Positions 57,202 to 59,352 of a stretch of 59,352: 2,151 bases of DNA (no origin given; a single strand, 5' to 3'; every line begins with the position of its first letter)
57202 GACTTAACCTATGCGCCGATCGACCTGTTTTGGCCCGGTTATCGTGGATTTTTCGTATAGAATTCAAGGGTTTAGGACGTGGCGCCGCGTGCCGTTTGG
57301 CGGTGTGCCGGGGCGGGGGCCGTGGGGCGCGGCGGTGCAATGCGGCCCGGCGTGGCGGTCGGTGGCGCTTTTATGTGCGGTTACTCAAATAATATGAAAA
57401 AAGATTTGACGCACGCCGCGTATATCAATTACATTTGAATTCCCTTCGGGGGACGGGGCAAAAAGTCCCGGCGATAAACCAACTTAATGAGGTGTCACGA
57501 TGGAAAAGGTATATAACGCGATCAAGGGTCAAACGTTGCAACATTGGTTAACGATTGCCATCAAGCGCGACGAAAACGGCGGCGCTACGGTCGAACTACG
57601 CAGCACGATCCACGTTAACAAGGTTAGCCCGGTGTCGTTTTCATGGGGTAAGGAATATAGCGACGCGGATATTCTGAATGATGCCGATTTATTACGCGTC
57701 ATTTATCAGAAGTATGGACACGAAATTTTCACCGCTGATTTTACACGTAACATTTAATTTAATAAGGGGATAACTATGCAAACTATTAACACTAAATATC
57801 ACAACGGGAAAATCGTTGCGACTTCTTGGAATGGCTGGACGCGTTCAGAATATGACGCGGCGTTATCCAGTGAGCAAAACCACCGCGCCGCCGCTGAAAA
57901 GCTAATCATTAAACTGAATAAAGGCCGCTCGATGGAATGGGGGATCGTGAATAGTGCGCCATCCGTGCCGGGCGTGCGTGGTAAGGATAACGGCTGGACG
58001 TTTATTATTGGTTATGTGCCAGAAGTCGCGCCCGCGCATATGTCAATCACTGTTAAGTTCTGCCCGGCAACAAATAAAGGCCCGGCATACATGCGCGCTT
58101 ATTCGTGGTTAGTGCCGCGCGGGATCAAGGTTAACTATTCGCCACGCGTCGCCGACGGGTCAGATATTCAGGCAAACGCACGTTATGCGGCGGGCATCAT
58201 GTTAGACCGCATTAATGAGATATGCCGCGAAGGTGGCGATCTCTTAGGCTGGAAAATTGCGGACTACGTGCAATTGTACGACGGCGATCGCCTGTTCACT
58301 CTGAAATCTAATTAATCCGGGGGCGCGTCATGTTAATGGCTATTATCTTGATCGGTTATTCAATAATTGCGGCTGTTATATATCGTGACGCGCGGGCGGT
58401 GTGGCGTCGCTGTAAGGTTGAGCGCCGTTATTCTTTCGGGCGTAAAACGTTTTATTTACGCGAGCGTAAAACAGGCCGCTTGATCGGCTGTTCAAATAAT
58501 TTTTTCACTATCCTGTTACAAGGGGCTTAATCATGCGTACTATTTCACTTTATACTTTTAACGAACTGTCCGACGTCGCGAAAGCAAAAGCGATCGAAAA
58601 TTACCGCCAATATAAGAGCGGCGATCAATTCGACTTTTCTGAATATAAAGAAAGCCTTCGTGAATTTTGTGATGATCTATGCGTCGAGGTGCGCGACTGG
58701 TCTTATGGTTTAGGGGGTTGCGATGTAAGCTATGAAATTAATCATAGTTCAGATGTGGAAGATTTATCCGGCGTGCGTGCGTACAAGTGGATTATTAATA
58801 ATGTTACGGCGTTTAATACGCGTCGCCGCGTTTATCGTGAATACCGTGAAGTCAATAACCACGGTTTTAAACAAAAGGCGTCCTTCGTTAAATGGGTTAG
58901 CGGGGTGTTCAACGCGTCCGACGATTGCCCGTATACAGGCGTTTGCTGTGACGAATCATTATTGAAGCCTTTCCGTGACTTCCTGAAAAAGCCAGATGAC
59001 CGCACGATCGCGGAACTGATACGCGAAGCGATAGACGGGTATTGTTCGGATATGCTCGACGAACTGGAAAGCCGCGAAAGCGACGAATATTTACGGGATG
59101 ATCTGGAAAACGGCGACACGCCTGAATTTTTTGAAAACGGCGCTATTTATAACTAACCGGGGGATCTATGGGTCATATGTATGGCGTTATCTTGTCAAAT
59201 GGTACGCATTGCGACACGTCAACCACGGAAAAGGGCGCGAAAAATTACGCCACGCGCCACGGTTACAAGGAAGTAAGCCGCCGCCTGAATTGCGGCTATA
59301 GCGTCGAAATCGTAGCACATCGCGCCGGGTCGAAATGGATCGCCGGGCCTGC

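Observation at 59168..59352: ORF runs off the 3' end and would close in frame at positions 1-18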

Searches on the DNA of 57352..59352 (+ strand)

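Call 6: search_dna_similar(query=window:57352-59352:+, collection=phages, mode=near, max_rows=30)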
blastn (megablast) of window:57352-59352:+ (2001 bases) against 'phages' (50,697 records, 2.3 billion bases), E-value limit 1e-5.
Records with a match: 107; places in all: 108; records where one place covers at least 80% of the query: 23.
Best place of each record, by identity: >=99% 1; 95-99% 43; 90-95% 33; 80-90% 30.
By first word of the organism name: Salmonella 86; Escherichia 8; Serratia 3; Listeria 3; Chivirus 2; Staphylococcus 2; Enterobacter 1; Klebsiella 1; Enterococcus 1.
By host as written in the record: Salmonella enterica subsp. enterica serovar Typhimurium 22; Salmonella enterica 17; - 9; Salmonella sp. 7; Salmonella enterica subsp. enterica serovar Enteritidis 5; Salmonella gallinarum 4; Salmonella enterica subsp. enterica serovar Infantis 3; Listeria monocytogenes 3; and 29 more.
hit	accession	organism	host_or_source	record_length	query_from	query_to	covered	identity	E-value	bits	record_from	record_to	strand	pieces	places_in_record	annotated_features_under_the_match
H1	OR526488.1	Salmonella phage STP-2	Salmonella enterica subsp. enterica ...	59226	1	2001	100%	95.6%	0e+0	3203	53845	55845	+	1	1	hypothetical protein (x4)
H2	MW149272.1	Salmonella phage vB_SalS_ABTNLsp1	Salmonella enterica CVCC 3383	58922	1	2001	100%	95.5%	0e+0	3192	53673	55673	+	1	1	hypothetical protein (x5)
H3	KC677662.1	Salmonella phage iEPS5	Salmonella enterica serovar Typhimurium ...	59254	1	2001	100%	95.4%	0e+0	3186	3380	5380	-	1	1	hypothetical protein (x5)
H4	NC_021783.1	Salmonella phage iEPS5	Salmonella enterica serovar Typhimurium ...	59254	1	2001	100%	95.4%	0e+0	3186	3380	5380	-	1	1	hypothetical protein (x5)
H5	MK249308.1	Salmonella phage TS13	Salmonella enterica subsp. enterica ...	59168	1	2001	100%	95.3%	0e+0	3169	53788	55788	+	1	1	hypothetical protein (x6)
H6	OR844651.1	Escherichia phage ECO103 4-12-1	Escherichia coli O103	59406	1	2001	100%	95.3%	0e+0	3169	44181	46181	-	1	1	record has no annotation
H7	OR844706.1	Escherichia phage ECO104 4-5-2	Escherichia coli O104:H4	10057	1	2001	100%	95.3%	0e+0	3169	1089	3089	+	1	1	record has no annotation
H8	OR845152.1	Escherichia phage EC22.5-2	Escherichia coli ATCC 25922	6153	1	2001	100%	95.3%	0e+0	3169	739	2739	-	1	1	record has no annotation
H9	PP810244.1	Salmonella phage PMBT21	Salmonella enterica subsp. enterica ...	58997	1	2001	100%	95.3%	0e+0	3169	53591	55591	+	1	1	hypothetical protein (x6)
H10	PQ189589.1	Salmonella phage Salmp-p7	Salmonella enterica subsp. enterica ...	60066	1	2001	100%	95.2%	0e+0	3164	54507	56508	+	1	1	hypothetical protein (x5)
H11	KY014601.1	Escherichia phage Utah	Escherichia coli SKB178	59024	1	2001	100%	95.0%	0e+0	3142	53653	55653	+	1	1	hypothetical protein (x6)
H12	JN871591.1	Salmonella phage SPN19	Salmonella sp.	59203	1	2001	100%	95.0%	0e+0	3142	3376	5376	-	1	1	hypothetical protein (x5)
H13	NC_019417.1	Salmonella phage SPN19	Salmonella sp.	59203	1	2001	100%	95.0%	0e+0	3142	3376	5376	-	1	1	hypothetical protein (x5)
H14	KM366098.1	Salmonella phage BP12C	Salmonella enterica Hadar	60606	1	2001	99%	95.4%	0e+0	3169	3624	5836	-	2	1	hypothetical protein (x6)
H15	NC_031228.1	Salmonella phage BP12C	Salmonella enterica Hadar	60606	1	2001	99%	95.4%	0e+0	3169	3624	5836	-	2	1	hypothetical protein (x6)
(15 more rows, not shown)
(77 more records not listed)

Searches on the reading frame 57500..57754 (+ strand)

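Call 23: search_protein_families(library=phrogs, proteins=[window:57500-57754:+], max_evalue=0.01)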
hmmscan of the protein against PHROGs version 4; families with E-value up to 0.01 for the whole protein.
window:57500-57754:+ (85 aa): 1 family
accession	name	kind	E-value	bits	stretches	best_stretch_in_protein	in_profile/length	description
phrog_4445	-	unknown function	4e-33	114.3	1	1-78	4-80/80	-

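Call 24: search_protein_families(library=pfam, proteins=[window:57500-57754:+], max_evalue=0.01)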
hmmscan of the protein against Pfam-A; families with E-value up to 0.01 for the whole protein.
window:57500-57754:+ (85 aa): 1 family
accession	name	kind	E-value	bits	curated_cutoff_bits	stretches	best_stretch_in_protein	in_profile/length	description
PF23974.1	DUF7300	-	3.3e-26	91.2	27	1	3-67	1-64/65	Domain of unknown function (DUF7300)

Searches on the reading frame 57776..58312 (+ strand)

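Call 23: search_protein_families(library=phrogs, proteins=[window:57776-58312:+], max_evalue=0.01)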
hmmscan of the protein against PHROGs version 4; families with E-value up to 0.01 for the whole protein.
window:57776-58312:+ (179 aa): 1 family
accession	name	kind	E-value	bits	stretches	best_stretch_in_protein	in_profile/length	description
phrog_3199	-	unknown function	9.5e-93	310.4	1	1-179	2-181/181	-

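Call 24: search_protein_families(library=pfam, proteins=[window:57776-58312:+], max_evalue=0.01)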
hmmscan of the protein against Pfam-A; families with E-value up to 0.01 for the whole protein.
window:57776-58312:+ (179 aa): 0 families

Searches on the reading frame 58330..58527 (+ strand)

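Call 23: search_protein_families(library=phrogs, proteins=[window:58330-58527:+], max_evalue=0.01)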
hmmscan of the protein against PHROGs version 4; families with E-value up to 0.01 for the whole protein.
window:58330-58527:+ (66 aa): 1 family
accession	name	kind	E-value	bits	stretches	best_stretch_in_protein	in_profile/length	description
phrog_2385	-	unknown function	2.9e-24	86.1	1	1-66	7-68/70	-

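Call 24: search_protein_families(library=pfam, proteins=[window:58330-58527:+], max_evalue=0.01)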
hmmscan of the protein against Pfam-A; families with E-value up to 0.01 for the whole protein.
window:58330-58527:+ (66 aa): 0 families

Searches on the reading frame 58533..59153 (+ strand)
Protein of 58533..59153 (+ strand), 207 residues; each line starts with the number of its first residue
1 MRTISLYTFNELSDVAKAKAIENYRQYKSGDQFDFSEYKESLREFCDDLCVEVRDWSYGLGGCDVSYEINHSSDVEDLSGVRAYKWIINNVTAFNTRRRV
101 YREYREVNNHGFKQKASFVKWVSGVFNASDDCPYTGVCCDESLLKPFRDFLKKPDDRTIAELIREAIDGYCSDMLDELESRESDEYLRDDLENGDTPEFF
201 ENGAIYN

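Call 23: search_protein_families(library=phrogs, proteins=[window:58533-59153:+], max_evalue=0.01)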
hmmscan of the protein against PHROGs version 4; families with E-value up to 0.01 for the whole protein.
window:58533-59153:+ (207 aa): 2 families
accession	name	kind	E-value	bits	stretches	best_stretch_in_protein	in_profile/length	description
phrog_10310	-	unknown function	1.7e-103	345.9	1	1-207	5-212/212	-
phrog_5162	-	unknown function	4.2e-06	27.5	1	2-48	5-49/201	-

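Call 24: search_protein_families(library=pfam, proteins=[window:58533-59153:+], max_evalue=0.01)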
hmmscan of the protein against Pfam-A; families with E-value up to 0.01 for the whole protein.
window:58533-59153:+ (207 aa): 0 families

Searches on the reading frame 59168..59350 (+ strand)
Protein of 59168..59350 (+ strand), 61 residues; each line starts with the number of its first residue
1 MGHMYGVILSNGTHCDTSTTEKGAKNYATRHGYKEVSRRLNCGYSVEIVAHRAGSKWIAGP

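Call 51: predict_structure(alignment_id=A3)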
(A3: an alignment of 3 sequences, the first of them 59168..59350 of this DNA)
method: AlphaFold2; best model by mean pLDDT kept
length: 61 residues; sequences in the alignment: 3
mean_pLDDT: 66.8   pTM: 0.48
mean pLDDT of the five models: 66.8, 66.3, 63.1, 63.0, 53.5
residues with pLDDT >= 90: 0; 70-90: 31; 50-70: 28; < 50: 2
segments of 3 or more residues with pLDDT < 50: none
pLDDT, mean of each block of 10 residues (from residue 1): 57 71 74 64 65 71 58
secondary structure, 60 per line:
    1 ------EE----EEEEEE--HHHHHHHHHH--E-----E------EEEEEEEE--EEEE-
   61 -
elements in order: E13-18 H21-30 E46-53 E56-59
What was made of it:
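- Tried and rejected: The AlphaFold2 model built on a 3-sequence alignment was mediocre (pLDDT 66.8, call 51).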

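Call 53: fold_search(model_id=the predicted structure, library=pdb)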
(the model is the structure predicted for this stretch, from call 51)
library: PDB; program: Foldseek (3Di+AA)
matches with E <= 10: 186; with E <= 0.001: 0
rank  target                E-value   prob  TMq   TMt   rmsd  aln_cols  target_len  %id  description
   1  8a9w                  2.1e+00  0.30  0.50  0.43   3.5        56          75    4  Crystal structure of PulL C-ter domain (released 2023-01-11)
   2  4u99_A                2.1e+00  0.13  0.39  0.17   5.6        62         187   13  Crystal structure of an H-NOX protein from S. oneidensis in the Fe(II) ligation state, Q154A/Q155A/K156A mutant (released 2014-10-01)
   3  1kaf_A                2.2e+00  0.35  0.52  0.34   3.3        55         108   14  DNA Binding Domain Of The Phage T4 Transcription Factor MotA (AA105-211) (released 2001-11-21)
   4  5jlt_B                2.2e+00  0.30  0.48  0.31   3.7        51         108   16  The crystal structure of the bacteriophage T4 MotA C-terminal domain in complex with dsDNA reveals a novel protein-DNA (released 2017-05-03)
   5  9uwz_A                2.2e+00  0.08  0.30  0.17   7.3        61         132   10  Crystal structure of the type III secretion chaperone VecA from Vibrio parahaemolyticus (released 2025-06-25)
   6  3e54_A                2.4e+00  0.23  0.45  0.20   6.4        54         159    7  Archaeal Intron-encoded Homing Endonuclease I-Vdi141I Complexed With DNA (released 2008-12-30)
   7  2wnt_A                2.4e+00  0.08  0.31  0.11   7.4        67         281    7  Crystal Structure of the Human Ribosomal protein S6 kinase (released 2009-08-25)
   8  5jlt_A                2.7e+00  0.28  0.47  0.29   3.4        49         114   16  The crystal structure of the bacteriophage T4 MotA C-terminal domain in complex with dsDNA reveals a novel protein-DNA (released 2017-05-03)
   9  5jlt_D                2.7e+00  0.25  0.47  0.31   3.4        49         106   16  The crystal structure of the bacteriophage T4 MotA C-terminal domain in complex with dsDNA reveals a novel protein-DNA (released 2017-05-03)
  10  2kii_MODEL_1_A        2.7e+00  0.21  0.51  0.22   4.7        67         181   12  NMR structure of the SO2144 H-NOX domain from Shewanella oneidensis in the Fe(II)CO ligation state (released 2009-11-17)
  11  1u5k_B                2.7e+00  0.07  0.29  0.09   9.8        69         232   12  Recombinational repair protein RecO (released 2004-10-26)
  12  6yw6_D                2.7e+00  0.06  0.29  0.08  11.1        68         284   10  Cryo-EM structure of the ARP2/3 1B5CL isoform complex. (released 2020-07-22)
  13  2kil_MODEL_1_A        2.8e+00  0.15  0.45  0.18   5.1        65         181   11  NMR structure of the H103G mutant SO2144 H-NOX domain from Shewanella oneidensis in the Fe(II)CO ligation stat (released 2009-11-17)
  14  9n39_B                2.8e+00  0.10  0.40  0.06   6.5        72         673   12  DNA gyrase complexed with uncleaved DNA and Compound 185 to 2.25 A resolution (released 2025-04-09)
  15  3k9f_A                3.0e+00  0.14  0.43  0.08   4.4        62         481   16  Detailed structural insight into the quinolone-DNA cleavage complex of type IIA topoisomerases (released 2009-10-27)
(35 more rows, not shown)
